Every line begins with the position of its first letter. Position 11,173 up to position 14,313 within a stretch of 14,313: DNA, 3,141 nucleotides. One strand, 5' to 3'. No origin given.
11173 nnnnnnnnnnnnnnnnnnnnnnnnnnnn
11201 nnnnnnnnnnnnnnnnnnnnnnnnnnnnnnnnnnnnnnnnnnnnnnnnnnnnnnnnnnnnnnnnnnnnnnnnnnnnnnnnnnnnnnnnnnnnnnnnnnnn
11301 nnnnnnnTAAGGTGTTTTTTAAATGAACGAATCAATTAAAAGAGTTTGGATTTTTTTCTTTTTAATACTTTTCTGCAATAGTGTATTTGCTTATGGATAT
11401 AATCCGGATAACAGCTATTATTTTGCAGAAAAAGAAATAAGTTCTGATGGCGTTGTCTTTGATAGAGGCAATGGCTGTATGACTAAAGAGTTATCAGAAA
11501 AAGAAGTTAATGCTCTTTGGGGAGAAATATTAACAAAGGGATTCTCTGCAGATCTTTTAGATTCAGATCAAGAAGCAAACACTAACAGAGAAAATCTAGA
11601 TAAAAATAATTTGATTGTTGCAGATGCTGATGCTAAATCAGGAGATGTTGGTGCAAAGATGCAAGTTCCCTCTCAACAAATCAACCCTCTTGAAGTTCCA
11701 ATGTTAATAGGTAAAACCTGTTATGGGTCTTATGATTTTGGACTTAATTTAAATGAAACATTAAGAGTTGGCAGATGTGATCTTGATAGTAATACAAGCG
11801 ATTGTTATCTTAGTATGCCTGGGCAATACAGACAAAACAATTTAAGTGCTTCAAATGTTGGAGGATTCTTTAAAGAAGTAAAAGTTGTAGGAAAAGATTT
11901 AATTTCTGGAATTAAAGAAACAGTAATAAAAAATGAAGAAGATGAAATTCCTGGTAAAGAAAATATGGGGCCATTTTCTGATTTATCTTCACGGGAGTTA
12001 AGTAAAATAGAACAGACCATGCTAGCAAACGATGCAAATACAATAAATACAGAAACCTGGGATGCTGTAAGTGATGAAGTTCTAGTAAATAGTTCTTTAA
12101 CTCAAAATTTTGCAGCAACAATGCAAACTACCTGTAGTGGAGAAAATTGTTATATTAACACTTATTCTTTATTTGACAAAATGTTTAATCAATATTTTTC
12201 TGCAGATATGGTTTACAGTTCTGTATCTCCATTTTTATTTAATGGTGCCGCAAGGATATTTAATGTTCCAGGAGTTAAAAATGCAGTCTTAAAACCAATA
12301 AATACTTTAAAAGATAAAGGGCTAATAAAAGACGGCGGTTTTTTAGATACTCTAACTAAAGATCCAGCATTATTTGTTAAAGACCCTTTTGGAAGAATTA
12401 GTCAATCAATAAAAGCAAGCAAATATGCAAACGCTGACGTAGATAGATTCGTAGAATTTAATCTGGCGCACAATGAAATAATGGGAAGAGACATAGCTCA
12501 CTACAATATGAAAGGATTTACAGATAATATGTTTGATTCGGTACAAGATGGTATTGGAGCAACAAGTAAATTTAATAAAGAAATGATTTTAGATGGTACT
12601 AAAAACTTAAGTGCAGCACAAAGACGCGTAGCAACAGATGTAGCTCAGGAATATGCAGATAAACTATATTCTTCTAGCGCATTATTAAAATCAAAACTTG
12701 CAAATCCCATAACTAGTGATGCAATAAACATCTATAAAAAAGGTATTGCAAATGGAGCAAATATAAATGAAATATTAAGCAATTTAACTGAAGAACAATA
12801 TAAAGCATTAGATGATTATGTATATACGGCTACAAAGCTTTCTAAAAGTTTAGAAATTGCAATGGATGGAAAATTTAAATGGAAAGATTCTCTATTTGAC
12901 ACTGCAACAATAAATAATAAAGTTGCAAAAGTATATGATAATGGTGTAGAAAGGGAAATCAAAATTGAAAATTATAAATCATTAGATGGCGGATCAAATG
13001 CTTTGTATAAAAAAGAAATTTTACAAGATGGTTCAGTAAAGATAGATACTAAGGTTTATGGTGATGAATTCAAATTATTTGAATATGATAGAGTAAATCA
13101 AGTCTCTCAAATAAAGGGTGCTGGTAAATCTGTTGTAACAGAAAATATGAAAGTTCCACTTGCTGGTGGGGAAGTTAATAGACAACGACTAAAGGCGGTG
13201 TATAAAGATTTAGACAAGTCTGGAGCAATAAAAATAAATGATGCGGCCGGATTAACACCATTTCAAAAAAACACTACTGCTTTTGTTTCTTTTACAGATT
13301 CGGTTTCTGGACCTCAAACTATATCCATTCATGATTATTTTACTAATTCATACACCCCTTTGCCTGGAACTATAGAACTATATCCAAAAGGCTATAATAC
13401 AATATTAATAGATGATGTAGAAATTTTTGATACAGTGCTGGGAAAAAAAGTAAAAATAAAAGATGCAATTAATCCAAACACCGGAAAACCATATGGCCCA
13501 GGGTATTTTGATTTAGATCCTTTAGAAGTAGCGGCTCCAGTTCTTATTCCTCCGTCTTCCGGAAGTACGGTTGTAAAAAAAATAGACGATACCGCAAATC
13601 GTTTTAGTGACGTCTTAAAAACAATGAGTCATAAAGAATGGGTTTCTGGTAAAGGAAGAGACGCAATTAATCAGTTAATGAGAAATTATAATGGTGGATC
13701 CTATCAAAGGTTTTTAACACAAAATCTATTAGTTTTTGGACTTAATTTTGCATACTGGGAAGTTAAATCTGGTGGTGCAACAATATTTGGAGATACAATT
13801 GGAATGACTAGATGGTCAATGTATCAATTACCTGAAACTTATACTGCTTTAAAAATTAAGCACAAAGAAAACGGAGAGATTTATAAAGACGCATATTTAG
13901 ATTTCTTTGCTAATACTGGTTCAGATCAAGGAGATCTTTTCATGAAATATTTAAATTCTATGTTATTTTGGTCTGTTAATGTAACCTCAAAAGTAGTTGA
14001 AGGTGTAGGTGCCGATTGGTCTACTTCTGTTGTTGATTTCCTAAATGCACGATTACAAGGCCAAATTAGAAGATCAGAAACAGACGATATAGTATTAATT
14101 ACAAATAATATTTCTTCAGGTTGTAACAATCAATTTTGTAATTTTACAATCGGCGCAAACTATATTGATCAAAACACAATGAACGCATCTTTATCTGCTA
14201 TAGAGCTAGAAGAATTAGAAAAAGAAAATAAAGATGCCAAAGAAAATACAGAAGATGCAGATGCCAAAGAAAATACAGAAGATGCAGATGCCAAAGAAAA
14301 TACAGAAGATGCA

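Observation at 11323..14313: Largest gene in the window is absent from the ORF track: a secreted protein of at least 997 codons with no recognisable domain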

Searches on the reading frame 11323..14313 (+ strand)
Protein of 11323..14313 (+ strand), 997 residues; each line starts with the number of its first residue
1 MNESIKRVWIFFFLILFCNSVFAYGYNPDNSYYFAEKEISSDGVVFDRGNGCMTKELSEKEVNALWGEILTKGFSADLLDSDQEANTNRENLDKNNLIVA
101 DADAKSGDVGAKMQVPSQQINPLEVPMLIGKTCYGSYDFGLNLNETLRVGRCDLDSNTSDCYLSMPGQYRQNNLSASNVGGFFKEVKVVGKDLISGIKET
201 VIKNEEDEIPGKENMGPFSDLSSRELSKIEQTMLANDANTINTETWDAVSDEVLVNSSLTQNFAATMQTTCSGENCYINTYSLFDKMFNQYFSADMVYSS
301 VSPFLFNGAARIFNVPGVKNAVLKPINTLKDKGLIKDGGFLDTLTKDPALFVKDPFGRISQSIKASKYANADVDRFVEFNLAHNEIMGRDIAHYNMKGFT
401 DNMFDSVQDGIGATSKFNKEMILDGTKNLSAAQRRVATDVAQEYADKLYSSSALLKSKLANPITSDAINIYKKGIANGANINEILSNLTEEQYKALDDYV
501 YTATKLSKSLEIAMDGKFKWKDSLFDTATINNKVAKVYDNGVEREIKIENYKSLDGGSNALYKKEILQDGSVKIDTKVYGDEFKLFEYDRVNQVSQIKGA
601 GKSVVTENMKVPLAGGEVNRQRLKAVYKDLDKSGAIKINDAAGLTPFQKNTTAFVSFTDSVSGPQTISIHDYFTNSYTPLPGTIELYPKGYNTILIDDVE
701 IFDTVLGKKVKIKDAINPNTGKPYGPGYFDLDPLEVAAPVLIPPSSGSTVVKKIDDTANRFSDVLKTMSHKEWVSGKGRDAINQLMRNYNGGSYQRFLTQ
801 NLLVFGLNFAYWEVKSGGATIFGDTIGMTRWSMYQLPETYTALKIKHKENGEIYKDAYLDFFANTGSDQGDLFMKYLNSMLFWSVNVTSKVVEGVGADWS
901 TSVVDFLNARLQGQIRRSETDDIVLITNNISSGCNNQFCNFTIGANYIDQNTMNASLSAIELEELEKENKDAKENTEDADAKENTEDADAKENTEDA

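Call 4: search_protein_families(library=pfam, proteins=[window:11323-14313:+], max_evalue=0.1)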
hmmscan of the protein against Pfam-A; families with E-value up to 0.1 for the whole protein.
window:11323-14313:+ (997 aa): 0 families

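Call 5: search_solved_structures(query=window:11323-14313:+, max_evalue=1)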
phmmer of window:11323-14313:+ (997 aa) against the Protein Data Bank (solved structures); distinct sequences matched with E-value up to 1: 0.

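Call 7: find_homologous_proteins(query=window:11323-14313:+)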
Query window:11323-14313:+ (997 aa): 28 proteins with E <= 0.001 among 8000 candidates.
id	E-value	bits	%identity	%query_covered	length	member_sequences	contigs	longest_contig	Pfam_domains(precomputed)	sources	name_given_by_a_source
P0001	0.0e+0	2237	100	100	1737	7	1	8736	-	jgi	jgi:hypothetical protein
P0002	0.0e+0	1459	67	100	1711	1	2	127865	-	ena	-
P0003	0.0e+0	1286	58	99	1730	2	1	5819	-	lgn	-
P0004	2.5e-261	888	46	98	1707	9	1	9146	-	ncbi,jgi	jgi:hypothetical protein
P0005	3.1e-254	865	46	98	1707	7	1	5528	-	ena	-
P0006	7.5e-250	850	44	100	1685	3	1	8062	-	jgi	-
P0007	6.1e-249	847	46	99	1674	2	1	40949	-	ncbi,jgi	ncbi:MAG: hypothetical protein WC932_05380 [archaeon]|jgi:hypothetical protein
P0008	1.1e-243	830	45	99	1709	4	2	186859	-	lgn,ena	-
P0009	8.3e-235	800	43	99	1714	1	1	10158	-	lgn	-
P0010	3.6e-230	785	41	100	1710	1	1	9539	-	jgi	-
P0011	2.5e-222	759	43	99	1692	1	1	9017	-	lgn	-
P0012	4.8e-149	517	33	100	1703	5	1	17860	-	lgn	-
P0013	3.6e-148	514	34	95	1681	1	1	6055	-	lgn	-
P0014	4.1e-137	477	36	51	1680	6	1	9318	-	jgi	-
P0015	7.3e-122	427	31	55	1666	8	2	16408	-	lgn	-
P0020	2.2e-111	392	32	95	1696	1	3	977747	-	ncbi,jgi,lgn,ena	-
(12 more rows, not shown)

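Call 10: find_encoding_contigs(protein=P0001, flank=10000)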
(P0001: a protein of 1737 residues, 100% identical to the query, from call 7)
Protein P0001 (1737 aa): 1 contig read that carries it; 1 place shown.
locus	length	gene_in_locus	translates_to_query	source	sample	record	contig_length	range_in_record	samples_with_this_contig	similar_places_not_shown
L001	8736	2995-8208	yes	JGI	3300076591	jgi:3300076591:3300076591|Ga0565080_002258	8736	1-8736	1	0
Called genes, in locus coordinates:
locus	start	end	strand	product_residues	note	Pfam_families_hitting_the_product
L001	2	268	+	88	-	?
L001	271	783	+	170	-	-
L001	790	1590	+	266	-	-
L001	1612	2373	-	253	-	-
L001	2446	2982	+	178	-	-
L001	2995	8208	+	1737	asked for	-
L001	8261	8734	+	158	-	?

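Call 14: search_solved_structures(query=A1, max_evalue=10, show_alignments=2)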
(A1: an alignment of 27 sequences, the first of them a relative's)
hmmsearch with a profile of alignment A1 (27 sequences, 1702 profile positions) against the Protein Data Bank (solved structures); distinct sequences matched with E-value up to 10: 2.
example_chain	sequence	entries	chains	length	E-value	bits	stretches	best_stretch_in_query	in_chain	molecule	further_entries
6gv5_A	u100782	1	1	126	0.72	10.2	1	429-538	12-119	Hyperosmolarity resistance protein Emb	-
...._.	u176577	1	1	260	2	8.8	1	383-605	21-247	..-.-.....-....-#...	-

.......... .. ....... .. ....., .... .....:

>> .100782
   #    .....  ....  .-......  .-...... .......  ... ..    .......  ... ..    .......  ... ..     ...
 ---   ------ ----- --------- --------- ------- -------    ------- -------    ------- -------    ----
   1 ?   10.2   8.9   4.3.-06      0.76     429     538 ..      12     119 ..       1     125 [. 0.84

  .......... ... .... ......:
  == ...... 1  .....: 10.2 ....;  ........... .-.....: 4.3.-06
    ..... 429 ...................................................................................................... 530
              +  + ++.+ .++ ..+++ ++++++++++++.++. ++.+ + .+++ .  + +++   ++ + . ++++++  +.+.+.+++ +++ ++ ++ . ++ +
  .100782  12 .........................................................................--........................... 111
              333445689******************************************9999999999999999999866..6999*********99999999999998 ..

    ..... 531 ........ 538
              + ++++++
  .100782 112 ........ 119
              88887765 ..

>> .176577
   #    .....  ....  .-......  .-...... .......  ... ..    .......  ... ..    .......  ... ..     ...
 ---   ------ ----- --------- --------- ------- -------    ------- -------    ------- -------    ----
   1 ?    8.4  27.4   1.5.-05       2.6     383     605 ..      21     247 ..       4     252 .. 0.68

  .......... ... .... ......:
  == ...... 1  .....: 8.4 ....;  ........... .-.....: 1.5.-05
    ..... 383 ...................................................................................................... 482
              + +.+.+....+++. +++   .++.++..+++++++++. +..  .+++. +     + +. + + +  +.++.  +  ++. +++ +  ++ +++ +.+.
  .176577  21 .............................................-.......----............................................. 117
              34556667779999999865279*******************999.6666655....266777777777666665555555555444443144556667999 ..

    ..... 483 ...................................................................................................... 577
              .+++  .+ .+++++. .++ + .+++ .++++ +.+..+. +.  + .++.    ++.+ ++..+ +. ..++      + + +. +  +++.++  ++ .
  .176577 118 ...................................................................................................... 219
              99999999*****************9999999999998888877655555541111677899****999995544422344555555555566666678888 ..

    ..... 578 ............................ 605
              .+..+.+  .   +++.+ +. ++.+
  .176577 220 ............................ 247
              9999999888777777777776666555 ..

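Call 15: search_protein_families(library=pfam, alignment_id=A1, max_evalue=0.1)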
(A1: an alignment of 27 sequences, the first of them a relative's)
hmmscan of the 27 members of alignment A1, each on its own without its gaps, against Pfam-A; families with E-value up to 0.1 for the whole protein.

A. member 1, P0001 (1737 aa): 1 family
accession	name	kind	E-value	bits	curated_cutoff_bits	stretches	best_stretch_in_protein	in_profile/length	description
PF23449.2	CBM-like_CFAP184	-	0.088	13.5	27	0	1538-1587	32-81/111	CFAP184 CBM-like domain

B. families by the number of members that match (of 27 scanned): 12 families
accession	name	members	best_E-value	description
PF04233.19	Phage_Mu_F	2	0.021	Phage Mu protein F like protein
PF23449.2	CBM-like_CFAP184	2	0.026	CFAP184 CBM-like domain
PF17780.6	OCRE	2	0.083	OCRE domain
PF21399.2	TERT_C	1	0.0045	Telomerase reverse transcriptase, C-terminal extension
PF21544.3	PorZ_N_b_propeller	1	0.0052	TSS9, PorZ, N-terminal beta-propeller domain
PF22487.1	CRASP-2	1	0.012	Complement regulator-acquiring surface protein 2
PF23839.1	DUF7209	1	0.026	Family of unknown function (DUF7209)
PF11178.13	DUF2963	1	0.027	Protein of unknown function (DUF2963)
PF05064.18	Nsp1_C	1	0.031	Nsp1-like C-terminal region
PF04282.18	DUF438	1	0.064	Family of unknown function (DUF438)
PF03462.23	PCRF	1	0.08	PCRF domain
PF01585.28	G-patch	1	0.084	G-patch domain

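Call 16: find_encoding_contigs(protein=P0020, flank=10000, max_places=2)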
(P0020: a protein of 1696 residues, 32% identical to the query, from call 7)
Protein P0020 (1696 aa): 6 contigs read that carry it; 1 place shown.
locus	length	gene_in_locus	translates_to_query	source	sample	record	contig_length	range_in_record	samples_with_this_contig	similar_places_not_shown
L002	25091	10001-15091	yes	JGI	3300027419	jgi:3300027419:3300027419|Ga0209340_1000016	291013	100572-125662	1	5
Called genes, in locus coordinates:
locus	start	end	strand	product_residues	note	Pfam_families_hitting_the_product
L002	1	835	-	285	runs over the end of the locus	PF01261:AP_endonuc_2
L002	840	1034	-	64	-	PF13187:Fer4_9 (faint), PF12797:Fer4_2 (weak), PF12837:Fer4_6 (weak), PF13237:Fer4_10 (weak), PF14697:Fer4_21 (weak), PF00037:Fer4 (weak), PF13459:Fer4_15 (faint), PF13370:Fer4_13 (weak), +1 more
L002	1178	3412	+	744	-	-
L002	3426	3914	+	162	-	-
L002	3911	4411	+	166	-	-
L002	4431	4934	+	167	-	-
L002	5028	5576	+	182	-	-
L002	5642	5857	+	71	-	-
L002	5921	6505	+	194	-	-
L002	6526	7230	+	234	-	-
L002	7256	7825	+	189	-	-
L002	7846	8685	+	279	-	-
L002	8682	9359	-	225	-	-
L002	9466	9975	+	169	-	-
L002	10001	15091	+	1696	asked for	-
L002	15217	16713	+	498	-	PF01336:tRNA_anti-codon, PF00152:tRNA-synt_2, PF01409:tRNA-synt_2d (faint)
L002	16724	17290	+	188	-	-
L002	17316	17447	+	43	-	-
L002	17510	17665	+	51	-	-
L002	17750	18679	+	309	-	PF01368:DHH, PF02272:DHHA1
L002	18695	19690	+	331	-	PF00588:SpoU_methylase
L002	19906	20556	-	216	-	PF02517:Rce1-like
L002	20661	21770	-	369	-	-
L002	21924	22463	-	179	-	PF22769:DCD, PF00692:dUTPase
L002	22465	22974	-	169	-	PF00186:DHFR_1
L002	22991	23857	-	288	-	PF00303:Thymidylat_synt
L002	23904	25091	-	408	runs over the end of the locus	PF00464:SHMT, PF00155:Aminotran_1_2 (faint)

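Call 18: find_homologous_proteins(query=A1, max_evalue=0.001)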
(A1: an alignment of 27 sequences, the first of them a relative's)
Query A1 (27 sequences) (1737 aa, profile of the alignment): 32 proteins with E <= 0.001 among 8000 candidates.
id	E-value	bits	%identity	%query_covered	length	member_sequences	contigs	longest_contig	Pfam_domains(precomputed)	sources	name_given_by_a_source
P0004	0.0e+0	2606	53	100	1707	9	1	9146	-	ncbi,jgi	jgi:hypothetical protein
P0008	0.0e+0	2579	52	100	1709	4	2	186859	-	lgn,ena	-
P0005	0.0e+0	2548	52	100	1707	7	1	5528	-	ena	-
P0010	0.0e+0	2491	49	100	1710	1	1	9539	-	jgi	-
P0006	0.0e+0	2491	52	100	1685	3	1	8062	-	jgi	-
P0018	0.0e+0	2484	37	100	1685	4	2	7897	-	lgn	-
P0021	0.0e+0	2473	37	100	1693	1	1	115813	-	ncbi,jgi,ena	-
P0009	0.0e+0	2463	49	100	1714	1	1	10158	-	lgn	-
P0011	0.0e+0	2456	50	100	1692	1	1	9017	-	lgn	-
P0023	0.0e+0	2455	43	55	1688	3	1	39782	-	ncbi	-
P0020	0.0e+0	2446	37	100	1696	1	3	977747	-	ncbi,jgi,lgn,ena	-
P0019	0.0e+0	2445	37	100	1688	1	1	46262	-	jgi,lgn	-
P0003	0.0e+0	2425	66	100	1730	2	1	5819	-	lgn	-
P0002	0.0e+0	2417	77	100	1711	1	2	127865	-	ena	-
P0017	0.0e+0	2416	36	100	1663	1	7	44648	-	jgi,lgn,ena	-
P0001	0.0e+0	2400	100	100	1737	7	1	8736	-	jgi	jgi:hypothetical protein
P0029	0.0e+0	2327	71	100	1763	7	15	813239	-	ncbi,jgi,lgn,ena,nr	ncbi:MAG TPA: hypothetical protein PK655_02305 [archaeon]|nr:hypothetical protein [archaeon]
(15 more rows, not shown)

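Call 28: find_encoding_contigs(protein=P0029, flank=10000, max_places=2)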
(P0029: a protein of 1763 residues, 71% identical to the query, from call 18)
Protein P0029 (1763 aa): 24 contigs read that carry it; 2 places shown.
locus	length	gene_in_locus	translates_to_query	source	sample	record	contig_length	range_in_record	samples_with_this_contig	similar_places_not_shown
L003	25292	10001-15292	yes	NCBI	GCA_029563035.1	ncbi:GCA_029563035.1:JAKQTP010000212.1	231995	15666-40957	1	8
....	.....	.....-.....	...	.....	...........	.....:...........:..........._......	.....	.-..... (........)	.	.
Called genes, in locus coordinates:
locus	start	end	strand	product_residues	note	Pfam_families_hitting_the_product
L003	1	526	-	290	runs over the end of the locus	PF01261:AP_endonuc_2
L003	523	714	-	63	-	PF13187:Fer4_9 (faint), PF12797:Fer4_2 (weak), PF13237:Fer4_10 (weak), PF00037:Fer4 (weak), PF13459:Fer4_15 (weak), PF12837:Fer4_6 (weak), PF13370:Fer4_13, PF12838:Fer4_7 (weak), +1 more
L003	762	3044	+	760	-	-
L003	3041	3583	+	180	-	-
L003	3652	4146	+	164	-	-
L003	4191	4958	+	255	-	-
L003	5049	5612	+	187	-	-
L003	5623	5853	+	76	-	-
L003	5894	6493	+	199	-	-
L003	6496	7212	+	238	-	-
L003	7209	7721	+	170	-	-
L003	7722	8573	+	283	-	-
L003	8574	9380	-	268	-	-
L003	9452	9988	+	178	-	-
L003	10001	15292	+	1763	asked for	-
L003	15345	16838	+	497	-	PF01336:tRNA_anti-codon, PF00152:tRNA-synt_2, PF01409:tRNA-synt_2d (faint)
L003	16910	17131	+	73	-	-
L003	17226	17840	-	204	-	PF13098:Thioredoxin_2 (faint)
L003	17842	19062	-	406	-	PF00278:Orn_DAP_Arg_deC, PF02784:Orn_Arg_deC_N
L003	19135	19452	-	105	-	-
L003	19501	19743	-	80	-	-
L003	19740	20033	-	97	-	-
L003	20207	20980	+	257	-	PF00583:Acetyltransf_1 (weak), PF13673:Acetyltransf_10 (faint), PF13508:Acetyltransf_7 (weak)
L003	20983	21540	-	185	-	-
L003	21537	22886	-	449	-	PF04851:ResIII, PF00176:SNF2-rel_dom, PF00270:DEAD, PF00271:Helicase_C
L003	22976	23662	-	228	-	-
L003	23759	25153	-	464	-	PF00224:PK, PF03328:HpcH_HpaI (weak), PF02887:PK_C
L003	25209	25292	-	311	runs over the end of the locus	PF02661:Fic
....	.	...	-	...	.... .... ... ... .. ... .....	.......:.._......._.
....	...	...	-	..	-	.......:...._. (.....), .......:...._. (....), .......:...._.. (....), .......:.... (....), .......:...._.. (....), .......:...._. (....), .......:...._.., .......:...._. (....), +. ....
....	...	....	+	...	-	-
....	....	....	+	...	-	-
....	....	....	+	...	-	-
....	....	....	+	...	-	-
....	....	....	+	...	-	-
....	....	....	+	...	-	-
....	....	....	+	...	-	-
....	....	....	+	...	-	-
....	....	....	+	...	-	-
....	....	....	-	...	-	-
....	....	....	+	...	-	-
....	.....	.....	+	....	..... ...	-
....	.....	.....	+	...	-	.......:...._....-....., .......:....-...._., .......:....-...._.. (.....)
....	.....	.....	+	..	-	-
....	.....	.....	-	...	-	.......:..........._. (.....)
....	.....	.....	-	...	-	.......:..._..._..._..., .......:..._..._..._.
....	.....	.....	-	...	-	-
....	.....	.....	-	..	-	-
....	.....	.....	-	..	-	-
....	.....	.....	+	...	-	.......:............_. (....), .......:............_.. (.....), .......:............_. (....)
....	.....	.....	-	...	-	-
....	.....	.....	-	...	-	?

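Call 32: search_protein_families(library=ncbifam, proteins=[P0001], max_evalue=0.1)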
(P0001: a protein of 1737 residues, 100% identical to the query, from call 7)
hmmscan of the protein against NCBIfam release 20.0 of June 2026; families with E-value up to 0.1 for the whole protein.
P0001 (1737 aa): 1 family
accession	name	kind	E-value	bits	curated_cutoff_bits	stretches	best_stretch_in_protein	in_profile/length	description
NF033414.0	bottro_RiPP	subfamily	0.071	12.8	40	0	945-966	12-33/44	bottromycin family RiPP peptide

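Call 36: predict_structure(alignment_id=A3)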
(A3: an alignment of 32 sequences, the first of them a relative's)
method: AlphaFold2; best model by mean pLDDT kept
length: 737 residues; sequences in the alignment: 32
mean_pLDDT: 63.9   pTM: 0.48
mean pLDDT of the five models: 63.9, 62.4, 59.3, 58.8, 57.9
residues with pLDDT >= 90: 189; 70-90: 145; 50-70: 120; < 50: 283
segments of 3 or more residues with pLDDT < 50: 1-85, 113-158, 172-194, 242-295, 322-337, 661-711
pLDDT, mean of each block of 10 residues (from residue 1): 39 40 34 42 42 37 26 31 51 66 57 40 40 37 39 47 55 28 32 49 62 58 62 59 41 38 27 24 42 51 61 65 46 43 84 94 95 93 90 90 85 82 81 88 96 91 90 84 86 93 91 83 94 92 93 90 90 91 86 92 94 94 94 90 88 84 37 33 33 27 31 60 73 57
secondary structure, 60 per line:
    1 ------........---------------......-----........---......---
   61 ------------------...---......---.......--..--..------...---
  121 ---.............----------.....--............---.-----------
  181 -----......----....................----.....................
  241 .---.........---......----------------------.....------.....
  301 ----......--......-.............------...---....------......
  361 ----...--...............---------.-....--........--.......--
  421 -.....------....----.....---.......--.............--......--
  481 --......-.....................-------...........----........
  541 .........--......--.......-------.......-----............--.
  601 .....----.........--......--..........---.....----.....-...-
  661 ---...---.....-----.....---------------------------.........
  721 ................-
elements in order (helices of 4 or more, strands of 3 or more residues): H7-14 E30-35 E41-48 H52-57 H85-90 H95-100 H124-136 H147-151 H154-165 H186-191 H196-215 H220-241 E245-253 E257-262 E285-289 E296-300 E305-310 E313-318 H320-332 E339-341 E345-348 E355-360 E365-367 H370-384 H396-399 E402-409 E412-418 E422-426 E433-436 E441-445 E449-455 E458-470 E473-478 E483-488 E490-495 E499-510 E518-528 H533-549 E552-557 E560-566 E574-580 E586-597 E600-605 E610-618 E621-626 E629-638 E642-646 E651-655 E657-659 E670-674 E680-684 H712-736
